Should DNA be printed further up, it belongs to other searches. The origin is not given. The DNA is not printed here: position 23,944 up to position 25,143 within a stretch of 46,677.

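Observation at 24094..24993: Thioredoxin reductase appears unable to bind NADPH: probable ferredoxin/flavodoxin- or NADH-fed enzyme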

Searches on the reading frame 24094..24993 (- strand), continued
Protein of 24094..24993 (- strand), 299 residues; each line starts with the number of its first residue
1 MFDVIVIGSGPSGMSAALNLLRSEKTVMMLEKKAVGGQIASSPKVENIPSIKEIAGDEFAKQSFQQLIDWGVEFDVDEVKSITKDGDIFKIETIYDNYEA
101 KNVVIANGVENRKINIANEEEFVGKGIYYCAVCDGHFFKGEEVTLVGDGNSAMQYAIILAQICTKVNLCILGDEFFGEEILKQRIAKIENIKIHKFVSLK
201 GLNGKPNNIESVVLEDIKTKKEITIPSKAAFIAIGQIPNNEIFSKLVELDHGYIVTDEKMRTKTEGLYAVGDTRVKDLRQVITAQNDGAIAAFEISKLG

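Call 106: find_related_loci(query=L113:6001-6879:+, collection=genome_contigs, flank=3000)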
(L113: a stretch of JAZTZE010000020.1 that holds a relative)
Query L113:6001-6879:+ (293 aa) in genome_contigs; peptide patterns used: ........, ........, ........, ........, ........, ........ (x = any residue, [..] = any of these).
600 stretches matched a pattern (row limit reached: there are more); 443 encode a relative of the query (tblastn E <= 1e-3); the best 80 are kept; 80 distinct loci.
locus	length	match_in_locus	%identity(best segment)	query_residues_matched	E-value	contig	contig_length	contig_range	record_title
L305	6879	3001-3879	100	1-293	0e+0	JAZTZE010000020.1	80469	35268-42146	MAG: Christensenellaceae bacterium isolate T1900045324_YK20190013.MAGScoT_cleanbin_000032 SGB_6417_k141_321675, whole ge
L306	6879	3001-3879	88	1-293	1e-180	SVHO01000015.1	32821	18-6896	MAG: Clostridiales bacterium isolate SIG386 NODE_7087_length_32821_cov_1.838533, whole genome shotgun sequence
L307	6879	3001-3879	88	1-293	2e-177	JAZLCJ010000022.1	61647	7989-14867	MAG: Christensenellaceae bacterium isolate T1900045051_TC20190044.MAGScoT_cleanbin_000009 SGB_4525_k141_4947973, whole g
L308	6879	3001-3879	88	1-293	1e-177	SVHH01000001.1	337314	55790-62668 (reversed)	MAG: Clostridiales bacterium isolate SIG379 NODE_42_length_337314_cov_3.227761, whole genome shotgun sequence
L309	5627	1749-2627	85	1-293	1e-176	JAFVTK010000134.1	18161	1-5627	MAG: Clostridia bacterium isolate RGIG5378 Sheep_Colon-3__c959955, whole genome shotgun sequence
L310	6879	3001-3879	87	1-293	2e-175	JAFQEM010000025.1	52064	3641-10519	MAG: Clostridia bacterium isolate RGIG1746 Goat_Cecum-3__c697455, whole genome shotgun sequence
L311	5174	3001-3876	85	2-293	2e-175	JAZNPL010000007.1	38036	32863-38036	MAG: Christensenellaceae bacterium isolate T1900044834_TS20190300.MAGScoT_cleanbin_000015 SGB_2912_k141_1431831, whole g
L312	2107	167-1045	86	1-293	0e+0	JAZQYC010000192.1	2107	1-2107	MAG: Clostridia bacterium isolate T1900045161_TC20190155.MAGScoT_cleanbin_000026 SGB_5063_k141_934847, whole genome shot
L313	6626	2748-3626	86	1-293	1e-171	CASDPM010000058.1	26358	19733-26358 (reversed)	uncultured Firmicutes bacterium isolate CO.B38.metabat-bins.215 genome assembly, contig: CO.B38.metabat-bins.215.fa_k141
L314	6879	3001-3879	86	1-293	2e-171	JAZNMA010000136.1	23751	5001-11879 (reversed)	MAG: Christensenellaceae bacterium isolate T1900044665_TS20190131.MAGScoT_cleanbin_000017 SGB_1554_k141_2441149, whole g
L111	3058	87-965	85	1-293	1e-180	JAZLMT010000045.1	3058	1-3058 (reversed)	MAG: Christensenellaceae bacterium isolate T1900044954_TA20190008.MAGScoT_cleanbin_000092 SGB_3795_k141_196795, whole ge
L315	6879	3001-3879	85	1-293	2e-171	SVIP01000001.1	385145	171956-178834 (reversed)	MAG: Clostridiales bacterium isolate SIG412 NODE_119_length_385145_cov_3.363349, whole genome shotgun sequence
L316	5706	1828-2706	85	1-293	4e-171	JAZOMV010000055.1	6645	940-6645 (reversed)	MAG: Christensenellaceae bacterium isolate T1900045644_YK20190338.MAGScoT_cleanbin_000022 SGB_8155_k141_2507513, whole g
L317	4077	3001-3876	83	1-292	1e-175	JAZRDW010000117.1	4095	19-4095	MAG: Christensenellaceae bacterium isolate T1900045503_YK20190197.MAGScoT_cleanbin_000025 SGB_7512_k141_235206, whole ge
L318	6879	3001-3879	84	1-293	3e-169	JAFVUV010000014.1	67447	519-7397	MAG: Clostridia bacterium isolate RGIG5415 Sheep_Colon-4__c304917, whole genome shotgun sequence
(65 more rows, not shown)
